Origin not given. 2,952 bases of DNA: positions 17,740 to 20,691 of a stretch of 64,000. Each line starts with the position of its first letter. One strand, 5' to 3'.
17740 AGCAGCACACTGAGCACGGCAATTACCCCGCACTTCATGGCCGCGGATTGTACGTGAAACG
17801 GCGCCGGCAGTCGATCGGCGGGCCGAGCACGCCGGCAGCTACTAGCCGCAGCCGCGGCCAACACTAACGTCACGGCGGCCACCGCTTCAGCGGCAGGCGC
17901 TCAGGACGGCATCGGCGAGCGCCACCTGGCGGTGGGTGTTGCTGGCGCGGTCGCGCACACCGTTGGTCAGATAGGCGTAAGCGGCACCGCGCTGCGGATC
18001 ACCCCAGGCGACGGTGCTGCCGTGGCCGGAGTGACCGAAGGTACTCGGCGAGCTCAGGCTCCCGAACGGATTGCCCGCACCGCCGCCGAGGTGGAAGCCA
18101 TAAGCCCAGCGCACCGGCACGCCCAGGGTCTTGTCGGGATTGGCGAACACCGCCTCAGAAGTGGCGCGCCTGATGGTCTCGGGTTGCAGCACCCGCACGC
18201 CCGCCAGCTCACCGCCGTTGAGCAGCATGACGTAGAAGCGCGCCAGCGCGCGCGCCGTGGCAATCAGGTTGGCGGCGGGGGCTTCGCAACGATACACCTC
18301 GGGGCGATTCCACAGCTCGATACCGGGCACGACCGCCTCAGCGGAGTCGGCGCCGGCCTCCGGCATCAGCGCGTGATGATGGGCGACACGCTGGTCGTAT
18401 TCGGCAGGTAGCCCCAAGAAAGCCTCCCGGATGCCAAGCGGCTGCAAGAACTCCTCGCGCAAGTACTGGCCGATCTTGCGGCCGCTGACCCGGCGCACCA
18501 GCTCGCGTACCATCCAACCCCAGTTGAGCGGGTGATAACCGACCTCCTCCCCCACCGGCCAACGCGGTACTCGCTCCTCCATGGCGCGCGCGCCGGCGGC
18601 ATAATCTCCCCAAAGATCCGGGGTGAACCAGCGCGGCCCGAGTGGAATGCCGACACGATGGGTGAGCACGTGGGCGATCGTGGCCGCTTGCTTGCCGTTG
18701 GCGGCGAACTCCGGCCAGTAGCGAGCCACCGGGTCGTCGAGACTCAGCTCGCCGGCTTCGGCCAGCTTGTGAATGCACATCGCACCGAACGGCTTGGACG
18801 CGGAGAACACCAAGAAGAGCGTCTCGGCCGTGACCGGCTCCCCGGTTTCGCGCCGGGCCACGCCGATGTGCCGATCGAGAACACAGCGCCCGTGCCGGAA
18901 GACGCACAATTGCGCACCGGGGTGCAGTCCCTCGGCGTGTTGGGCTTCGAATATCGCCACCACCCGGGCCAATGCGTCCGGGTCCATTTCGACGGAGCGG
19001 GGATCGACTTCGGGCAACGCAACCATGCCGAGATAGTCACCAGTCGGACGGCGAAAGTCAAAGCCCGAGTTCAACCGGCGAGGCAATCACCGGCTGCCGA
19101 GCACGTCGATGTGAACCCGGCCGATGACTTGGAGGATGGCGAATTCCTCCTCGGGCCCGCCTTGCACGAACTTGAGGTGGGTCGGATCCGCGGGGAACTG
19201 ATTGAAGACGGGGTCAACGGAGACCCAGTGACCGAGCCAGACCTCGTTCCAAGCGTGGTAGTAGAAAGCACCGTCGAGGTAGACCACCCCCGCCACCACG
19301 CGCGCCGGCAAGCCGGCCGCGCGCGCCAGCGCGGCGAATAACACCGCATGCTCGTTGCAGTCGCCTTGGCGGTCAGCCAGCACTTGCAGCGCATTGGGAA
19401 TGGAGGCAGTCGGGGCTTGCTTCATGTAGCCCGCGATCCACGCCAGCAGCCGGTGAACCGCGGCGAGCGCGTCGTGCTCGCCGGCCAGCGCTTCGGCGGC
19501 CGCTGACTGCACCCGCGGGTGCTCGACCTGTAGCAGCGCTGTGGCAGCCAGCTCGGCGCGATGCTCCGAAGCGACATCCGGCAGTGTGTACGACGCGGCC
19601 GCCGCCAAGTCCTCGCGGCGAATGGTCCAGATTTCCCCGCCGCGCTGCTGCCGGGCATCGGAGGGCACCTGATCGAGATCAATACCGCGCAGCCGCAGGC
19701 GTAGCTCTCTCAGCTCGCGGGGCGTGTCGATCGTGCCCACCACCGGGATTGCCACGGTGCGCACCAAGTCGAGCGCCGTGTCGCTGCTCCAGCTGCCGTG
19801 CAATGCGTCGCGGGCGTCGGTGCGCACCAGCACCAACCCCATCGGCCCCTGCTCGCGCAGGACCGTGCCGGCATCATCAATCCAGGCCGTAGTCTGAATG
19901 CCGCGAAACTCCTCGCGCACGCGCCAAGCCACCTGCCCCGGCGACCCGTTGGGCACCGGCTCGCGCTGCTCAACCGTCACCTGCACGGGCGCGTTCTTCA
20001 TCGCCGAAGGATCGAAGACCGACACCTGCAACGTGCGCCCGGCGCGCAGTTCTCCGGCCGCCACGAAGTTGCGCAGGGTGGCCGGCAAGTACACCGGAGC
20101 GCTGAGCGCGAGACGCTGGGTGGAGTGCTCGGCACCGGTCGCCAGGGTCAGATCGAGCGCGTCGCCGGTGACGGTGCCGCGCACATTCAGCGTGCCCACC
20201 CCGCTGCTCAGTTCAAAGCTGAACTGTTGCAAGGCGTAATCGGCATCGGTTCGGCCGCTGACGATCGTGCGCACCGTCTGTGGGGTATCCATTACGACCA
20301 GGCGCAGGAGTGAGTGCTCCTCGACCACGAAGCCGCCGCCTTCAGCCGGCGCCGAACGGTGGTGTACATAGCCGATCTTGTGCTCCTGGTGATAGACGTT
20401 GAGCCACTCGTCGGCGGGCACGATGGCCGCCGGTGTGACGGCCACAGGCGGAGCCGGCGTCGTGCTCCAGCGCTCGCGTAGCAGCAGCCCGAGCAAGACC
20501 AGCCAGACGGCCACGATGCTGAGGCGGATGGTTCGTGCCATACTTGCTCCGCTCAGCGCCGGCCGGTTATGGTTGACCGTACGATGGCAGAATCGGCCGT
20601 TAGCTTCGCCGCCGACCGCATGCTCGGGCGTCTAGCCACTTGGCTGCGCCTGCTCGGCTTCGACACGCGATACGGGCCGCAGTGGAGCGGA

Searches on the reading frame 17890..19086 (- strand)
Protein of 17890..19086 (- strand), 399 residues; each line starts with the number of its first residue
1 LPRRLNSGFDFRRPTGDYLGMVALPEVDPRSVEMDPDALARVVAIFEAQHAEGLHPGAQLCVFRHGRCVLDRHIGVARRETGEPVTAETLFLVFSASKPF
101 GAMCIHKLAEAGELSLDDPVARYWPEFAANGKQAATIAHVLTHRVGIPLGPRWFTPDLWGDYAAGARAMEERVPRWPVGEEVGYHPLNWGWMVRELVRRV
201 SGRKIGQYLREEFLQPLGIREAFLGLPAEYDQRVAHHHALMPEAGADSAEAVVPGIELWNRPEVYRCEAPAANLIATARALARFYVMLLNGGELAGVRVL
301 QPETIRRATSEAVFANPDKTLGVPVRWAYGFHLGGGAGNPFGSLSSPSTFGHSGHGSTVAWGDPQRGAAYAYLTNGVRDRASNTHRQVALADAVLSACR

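Call 47: search_protein_families(library=pfam, proteins=[window:17890-19086:-], max_evalue=0.0001)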
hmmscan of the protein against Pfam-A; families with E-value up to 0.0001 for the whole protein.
window:17890-19086:- (399 aa): 1 family
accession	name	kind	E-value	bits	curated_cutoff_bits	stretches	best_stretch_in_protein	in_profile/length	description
PF00144.29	Beta-lactamase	-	6.8e-77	259.3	27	1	44-389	3-325/329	Beta-lactamase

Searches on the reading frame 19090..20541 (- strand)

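Call 47: search_protein_families(library=pfam, proteins=[window:19090-20541:-], max_evalue=0.0001)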
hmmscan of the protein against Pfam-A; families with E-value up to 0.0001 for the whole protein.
window:19090-20541:- (484 aa): 2 families
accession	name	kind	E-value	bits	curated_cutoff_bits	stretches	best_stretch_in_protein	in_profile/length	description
PF01841.26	Transglut_core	-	4e-22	79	23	1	348-444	4-108/108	Transglutaminase-like superfamily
PF13471.12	Transglut_core3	-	3e-06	27.6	26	1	383-435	46-97/117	Transglutaminase-like superfamily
